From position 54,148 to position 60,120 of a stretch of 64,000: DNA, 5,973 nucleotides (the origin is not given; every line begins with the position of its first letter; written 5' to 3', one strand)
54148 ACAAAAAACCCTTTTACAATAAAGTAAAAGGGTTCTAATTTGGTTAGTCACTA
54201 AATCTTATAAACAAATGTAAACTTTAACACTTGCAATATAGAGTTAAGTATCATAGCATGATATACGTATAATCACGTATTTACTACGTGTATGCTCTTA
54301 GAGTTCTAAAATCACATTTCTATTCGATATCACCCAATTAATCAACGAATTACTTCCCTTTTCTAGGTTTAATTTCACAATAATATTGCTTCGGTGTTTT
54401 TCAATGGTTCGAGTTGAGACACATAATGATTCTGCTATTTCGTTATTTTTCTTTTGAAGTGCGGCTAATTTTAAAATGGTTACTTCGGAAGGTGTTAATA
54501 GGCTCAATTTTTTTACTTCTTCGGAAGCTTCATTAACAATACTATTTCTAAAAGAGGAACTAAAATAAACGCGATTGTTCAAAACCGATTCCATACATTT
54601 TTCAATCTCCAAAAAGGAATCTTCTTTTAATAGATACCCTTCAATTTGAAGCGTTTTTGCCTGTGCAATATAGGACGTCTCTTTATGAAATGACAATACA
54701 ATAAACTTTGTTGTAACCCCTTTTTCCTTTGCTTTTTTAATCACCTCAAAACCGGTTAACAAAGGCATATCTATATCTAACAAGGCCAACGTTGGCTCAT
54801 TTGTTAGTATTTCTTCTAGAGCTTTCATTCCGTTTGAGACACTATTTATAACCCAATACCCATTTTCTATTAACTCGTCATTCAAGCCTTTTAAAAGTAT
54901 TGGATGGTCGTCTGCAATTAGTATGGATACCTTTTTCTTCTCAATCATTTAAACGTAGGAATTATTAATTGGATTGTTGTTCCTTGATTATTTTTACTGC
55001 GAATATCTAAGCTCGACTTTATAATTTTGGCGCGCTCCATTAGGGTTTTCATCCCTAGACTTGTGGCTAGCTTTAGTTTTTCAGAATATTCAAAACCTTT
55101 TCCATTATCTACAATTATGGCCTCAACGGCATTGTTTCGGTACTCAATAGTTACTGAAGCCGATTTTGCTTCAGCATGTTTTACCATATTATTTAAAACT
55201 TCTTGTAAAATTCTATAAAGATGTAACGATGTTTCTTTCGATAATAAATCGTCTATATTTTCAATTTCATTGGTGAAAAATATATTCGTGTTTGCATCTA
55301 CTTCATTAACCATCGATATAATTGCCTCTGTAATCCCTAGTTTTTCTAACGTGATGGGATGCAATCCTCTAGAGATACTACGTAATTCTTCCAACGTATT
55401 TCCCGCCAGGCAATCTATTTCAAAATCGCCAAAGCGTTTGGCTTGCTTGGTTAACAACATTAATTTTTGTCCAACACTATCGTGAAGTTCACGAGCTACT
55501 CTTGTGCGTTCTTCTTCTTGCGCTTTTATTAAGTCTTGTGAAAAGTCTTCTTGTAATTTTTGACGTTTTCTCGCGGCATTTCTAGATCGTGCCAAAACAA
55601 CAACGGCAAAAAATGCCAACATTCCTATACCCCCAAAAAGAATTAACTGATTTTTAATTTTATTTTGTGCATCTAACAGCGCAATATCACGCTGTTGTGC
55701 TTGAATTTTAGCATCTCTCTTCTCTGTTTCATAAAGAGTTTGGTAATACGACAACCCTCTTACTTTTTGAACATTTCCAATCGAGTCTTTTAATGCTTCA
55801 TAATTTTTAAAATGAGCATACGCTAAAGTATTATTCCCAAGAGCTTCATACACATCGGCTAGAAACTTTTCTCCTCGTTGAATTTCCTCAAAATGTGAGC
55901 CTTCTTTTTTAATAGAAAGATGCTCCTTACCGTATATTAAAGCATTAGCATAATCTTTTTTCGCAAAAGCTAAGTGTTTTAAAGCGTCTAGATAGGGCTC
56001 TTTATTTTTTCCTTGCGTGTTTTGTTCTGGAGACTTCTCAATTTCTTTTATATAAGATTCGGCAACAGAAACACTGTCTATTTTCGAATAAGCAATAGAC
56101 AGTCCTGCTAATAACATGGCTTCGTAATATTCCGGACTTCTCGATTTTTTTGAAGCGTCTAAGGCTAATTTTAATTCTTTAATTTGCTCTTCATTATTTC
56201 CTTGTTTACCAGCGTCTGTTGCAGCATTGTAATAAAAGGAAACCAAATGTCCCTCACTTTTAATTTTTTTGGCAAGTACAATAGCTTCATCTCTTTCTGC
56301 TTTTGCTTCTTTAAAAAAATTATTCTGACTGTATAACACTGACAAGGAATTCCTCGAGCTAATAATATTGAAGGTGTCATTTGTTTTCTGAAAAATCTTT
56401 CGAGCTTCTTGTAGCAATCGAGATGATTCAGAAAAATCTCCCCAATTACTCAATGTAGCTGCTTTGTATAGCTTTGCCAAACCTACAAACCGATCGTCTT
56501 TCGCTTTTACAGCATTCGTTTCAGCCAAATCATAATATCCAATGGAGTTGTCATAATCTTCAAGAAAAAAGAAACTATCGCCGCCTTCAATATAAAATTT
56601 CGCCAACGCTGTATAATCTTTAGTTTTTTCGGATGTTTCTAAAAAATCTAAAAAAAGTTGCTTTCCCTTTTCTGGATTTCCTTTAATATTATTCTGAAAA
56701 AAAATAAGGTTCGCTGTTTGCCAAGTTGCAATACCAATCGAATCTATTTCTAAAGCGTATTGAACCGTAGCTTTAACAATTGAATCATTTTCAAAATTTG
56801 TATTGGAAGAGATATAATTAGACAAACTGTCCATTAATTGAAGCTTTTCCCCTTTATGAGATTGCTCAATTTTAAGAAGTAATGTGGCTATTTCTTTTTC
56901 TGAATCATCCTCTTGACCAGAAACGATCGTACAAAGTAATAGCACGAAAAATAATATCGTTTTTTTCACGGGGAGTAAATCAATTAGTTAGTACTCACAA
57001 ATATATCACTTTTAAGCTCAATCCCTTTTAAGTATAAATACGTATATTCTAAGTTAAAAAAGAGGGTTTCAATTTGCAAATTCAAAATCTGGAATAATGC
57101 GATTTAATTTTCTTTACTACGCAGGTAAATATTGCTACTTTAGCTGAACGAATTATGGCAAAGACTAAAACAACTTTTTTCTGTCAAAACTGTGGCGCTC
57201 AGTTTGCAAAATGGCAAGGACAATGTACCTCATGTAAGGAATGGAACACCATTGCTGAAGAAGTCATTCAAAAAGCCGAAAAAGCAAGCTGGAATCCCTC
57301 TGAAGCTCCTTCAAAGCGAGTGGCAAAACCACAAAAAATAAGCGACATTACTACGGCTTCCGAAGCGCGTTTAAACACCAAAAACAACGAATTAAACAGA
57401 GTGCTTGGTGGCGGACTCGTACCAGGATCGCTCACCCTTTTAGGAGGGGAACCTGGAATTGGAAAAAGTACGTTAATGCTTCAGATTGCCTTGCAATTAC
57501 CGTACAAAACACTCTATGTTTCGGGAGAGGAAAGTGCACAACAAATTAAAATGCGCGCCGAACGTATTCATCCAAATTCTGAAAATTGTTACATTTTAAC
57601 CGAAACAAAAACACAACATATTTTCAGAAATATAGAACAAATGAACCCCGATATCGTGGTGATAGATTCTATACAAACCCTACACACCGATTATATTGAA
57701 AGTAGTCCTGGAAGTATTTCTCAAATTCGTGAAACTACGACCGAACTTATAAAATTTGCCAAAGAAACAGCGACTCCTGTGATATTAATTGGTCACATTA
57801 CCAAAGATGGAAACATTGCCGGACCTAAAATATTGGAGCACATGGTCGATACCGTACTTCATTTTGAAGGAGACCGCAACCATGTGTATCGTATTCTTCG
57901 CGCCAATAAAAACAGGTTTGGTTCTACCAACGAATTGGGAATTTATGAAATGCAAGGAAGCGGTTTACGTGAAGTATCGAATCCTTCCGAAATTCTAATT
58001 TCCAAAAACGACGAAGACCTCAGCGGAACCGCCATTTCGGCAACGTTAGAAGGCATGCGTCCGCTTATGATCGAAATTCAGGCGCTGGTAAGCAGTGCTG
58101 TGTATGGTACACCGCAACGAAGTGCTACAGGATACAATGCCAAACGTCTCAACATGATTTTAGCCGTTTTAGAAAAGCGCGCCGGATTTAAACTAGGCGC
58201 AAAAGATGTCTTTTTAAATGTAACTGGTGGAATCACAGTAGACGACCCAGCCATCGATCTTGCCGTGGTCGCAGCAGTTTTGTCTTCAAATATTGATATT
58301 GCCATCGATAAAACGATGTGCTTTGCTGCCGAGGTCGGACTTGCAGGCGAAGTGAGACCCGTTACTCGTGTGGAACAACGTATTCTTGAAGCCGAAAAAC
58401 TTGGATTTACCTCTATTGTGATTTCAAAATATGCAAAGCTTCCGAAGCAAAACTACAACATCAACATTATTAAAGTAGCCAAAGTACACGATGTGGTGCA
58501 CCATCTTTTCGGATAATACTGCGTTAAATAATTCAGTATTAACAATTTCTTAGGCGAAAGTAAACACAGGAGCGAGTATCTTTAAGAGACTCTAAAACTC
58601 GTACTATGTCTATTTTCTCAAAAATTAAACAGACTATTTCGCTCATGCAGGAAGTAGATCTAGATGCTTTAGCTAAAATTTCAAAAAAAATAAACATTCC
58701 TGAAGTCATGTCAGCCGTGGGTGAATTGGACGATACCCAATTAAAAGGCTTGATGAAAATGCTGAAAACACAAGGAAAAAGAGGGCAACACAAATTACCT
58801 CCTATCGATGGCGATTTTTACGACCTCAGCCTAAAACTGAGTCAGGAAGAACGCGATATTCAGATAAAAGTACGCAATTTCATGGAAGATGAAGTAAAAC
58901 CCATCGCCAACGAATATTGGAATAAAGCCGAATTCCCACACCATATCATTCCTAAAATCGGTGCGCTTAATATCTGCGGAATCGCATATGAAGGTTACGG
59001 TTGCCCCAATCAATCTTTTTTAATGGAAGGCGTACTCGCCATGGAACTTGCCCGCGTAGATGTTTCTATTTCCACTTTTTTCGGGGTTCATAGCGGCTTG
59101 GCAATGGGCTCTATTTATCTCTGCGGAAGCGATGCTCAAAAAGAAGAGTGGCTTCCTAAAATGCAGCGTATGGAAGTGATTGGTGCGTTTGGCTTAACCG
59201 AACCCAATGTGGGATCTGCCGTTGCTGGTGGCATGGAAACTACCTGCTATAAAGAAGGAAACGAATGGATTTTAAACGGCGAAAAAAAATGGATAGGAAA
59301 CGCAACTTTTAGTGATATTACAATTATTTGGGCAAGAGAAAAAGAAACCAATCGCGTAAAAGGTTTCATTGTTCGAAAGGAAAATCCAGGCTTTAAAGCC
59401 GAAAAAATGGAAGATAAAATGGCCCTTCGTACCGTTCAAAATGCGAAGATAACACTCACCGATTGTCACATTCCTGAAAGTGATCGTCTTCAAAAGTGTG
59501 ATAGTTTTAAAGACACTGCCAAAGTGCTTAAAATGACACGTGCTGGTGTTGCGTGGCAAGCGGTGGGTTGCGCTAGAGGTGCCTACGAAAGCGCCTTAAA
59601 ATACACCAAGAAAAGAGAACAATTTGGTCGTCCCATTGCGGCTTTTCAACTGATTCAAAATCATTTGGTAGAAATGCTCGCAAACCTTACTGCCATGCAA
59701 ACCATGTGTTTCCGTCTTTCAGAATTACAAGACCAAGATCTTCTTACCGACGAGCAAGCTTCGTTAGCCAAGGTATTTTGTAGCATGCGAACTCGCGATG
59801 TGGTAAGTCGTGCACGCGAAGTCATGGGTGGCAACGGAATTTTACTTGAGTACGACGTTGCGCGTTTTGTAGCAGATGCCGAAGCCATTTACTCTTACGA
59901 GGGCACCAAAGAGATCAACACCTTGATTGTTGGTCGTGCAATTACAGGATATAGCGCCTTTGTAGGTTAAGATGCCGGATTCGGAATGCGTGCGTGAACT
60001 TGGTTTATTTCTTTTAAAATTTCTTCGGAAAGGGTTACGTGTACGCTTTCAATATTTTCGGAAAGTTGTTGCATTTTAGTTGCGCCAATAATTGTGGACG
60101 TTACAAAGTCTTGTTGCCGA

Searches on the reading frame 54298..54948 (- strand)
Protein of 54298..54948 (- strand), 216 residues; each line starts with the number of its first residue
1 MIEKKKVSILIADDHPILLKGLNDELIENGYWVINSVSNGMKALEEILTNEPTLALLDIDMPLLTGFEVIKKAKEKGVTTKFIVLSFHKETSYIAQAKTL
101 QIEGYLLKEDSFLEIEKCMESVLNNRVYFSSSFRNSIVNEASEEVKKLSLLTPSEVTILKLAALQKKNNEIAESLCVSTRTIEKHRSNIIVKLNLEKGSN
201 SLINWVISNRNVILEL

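Call 96: search_protein_families(library=pfam, proteins=[window:54298-54948:-], max_evalue=0.0001)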
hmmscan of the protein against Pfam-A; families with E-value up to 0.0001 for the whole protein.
window:54298-54948:- (216 aa): 2 families
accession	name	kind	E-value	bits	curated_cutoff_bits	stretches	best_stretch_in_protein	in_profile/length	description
PF00072.30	Response_reg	-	1.1e-19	71.1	30.2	1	9-111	1-102/111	Response regulator receiver domain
PF00196.25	GerE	-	5.3e-11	42.4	23.5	1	150-196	2-48/57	Bacterial regulatory proteins, luxR family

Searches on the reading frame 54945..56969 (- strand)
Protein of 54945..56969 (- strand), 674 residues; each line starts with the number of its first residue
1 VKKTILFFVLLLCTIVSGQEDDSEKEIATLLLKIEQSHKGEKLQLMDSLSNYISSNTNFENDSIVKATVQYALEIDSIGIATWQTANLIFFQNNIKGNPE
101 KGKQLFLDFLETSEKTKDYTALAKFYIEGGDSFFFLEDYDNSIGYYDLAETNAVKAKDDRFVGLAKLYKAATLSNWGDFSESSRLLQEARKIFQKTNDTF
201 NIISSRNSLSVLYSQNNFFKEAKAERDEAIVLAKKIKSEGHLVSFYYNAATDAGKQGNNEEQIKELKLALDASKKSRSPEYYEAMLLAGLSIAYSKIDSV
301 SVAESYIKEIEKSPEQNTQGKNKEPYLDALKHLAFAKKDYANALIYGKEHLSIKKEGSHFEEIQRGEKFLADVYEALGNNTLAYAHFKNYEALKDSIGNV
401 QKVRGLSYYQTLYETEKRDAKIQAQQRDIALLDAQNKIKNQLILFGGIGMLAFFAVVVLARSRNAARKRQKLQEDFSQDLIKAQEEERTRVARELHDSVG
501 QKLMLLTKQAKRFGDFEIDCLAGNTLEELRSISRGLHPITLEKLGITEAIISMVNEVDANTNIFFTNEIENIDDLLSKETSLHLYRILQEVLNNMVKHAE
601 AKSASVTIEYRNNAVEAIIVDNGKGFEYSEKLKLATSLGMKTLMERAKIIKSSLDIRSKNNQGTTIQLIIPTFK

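Call 96: search_protein_families(library=pfam, proteins=[window:54945-56969:-], max_evalue=0.0001)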
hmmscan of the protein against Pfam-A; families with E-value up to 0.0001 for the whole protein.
window:54945-56969:- (674 aa): 3 families
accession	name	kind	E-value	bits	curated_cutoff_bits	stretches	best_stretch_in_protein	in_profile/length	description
PF02518.31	HATPase_c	-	1.5e-08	35.5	26.4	1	581-671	3-108/111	Histidine kinase-, DNA gyrase B-, and HSP90-like ATPase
PF07730.19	HisKA_3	-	2.1e-08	35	24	1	487-513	1-27/68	Histidine kinase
PF13424.12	TPR_12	-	1.3e-07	32.1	30.1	0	169-222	9-64/77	Tetratricopeptide repeat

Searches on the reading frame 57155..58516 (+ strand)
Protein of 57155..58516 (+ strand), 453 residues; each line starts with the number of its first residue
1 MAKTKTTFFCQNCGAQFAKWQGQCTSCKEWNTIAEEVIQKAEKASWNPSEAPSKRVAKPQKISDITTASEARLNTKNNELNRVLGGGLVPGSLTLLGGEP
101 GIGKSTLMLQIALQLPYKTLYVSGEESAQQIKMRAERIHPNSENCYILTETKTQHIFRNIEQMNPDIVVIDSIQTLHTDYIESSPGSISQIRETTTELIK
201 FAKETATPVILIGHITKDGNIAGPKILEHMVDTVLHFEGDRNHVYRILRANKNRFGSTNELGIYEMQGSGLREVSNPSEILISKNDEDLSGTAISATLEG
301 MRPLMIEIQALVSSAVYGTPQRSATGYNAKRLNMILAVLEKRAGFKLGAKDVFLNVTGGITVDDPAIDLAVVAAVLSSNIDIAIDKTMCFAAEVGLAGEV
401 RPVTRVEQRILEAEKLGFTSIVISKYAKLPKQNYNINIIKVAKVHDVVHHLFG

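Call 96: search_protein_families(library=pfam, proteins=[window:57155-58516:+], max_evalue=0.0001)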
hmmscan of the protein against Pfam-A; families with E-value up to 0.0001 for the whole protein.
window:57155-58516:+ (453 aa): 10 families
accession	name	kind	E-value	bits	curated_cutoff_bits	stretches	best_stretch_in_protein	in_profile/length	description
PF13481.12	AAA_25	-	2.4e-14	53.9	27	1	65-219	7-194/195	AAA domain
PF06745.19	ATPase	-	2.8e-14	53.5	26.6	2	78-138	6-70/231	KaiC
PF03796.21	DnaB_C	-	2.3e-10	40.7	27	1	74-135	3-67/255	DnaB-like helicase C terminal domain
PF18073.7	Zn_ribbon_LapB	-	1.4e-09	37.9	25.7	1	10-35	3-28/28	Rubredoxin metal binding domain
PF13541.12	ChlI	-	1.2e-08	35.4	27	1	337-425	31-119/121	Subunit ChlI of Mg-chelatase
PF00004.35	AAA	-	1.4e-08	35.7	21.2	1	95-214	2-107/131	ATPase family associated with various cellular activities (AAA)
PF05362.19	Lon_C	-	1.1e-06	28.8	21.1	1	350-451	94-202/205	Lon protease (S16) C-terminal proteolytic domain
PF13479.12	AAA_24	-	8.8e-06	26.1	27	1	95-195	6-110/195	AAA domain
PF13401.12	AAA_22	-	1.8e-05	25.5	27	1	93-214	7-123/130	AAA domain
PF13191.12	AAA_16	-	6.2e-05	24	32.6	0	78-212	14-137/167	AAA ATPase domain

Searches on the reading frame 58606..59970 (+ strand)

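Call 96: search_protein_families(library=pfam, proteins=[window:58606-59970:+], max_evalue=0.0001)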
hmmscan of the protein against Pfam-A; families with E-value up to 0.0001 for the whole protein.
window:58606-59970:+ (454 aa): 5 families
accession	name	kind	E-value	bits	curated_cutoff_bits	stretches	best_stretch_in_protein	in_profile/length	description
PF00441.29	Acyl-CoA_dh_1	-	2.3e-37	128.9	22.4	1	304-446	7-149/150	Acyl-CoA dehydrogenase, C-terminal domain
PF02771.21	Acyl-CoA_dh_N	-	3.4e-29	101.9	22.9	1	79-190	1-113/113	Acyl-CoA dehydrogenase, N-terminal domain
PF02770.24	Acyl-CoA_dh_M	-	5.3e-22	78.2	33.3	1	194-287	1-97/97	Acyl-CoA dehydrogenase, middle domain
PF08028.16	Acyl-CoA_dh_2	-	2.3e-13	51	22.7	1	314-435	2-133/134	Acyl-CoA dehydrogenase, C-terminal domain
PF22924.1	ACOX_C_alpha1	-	1.8e-08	34.8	27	1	310-446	6-168/169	Acyl-CoA oxidase, C-alpha1 domain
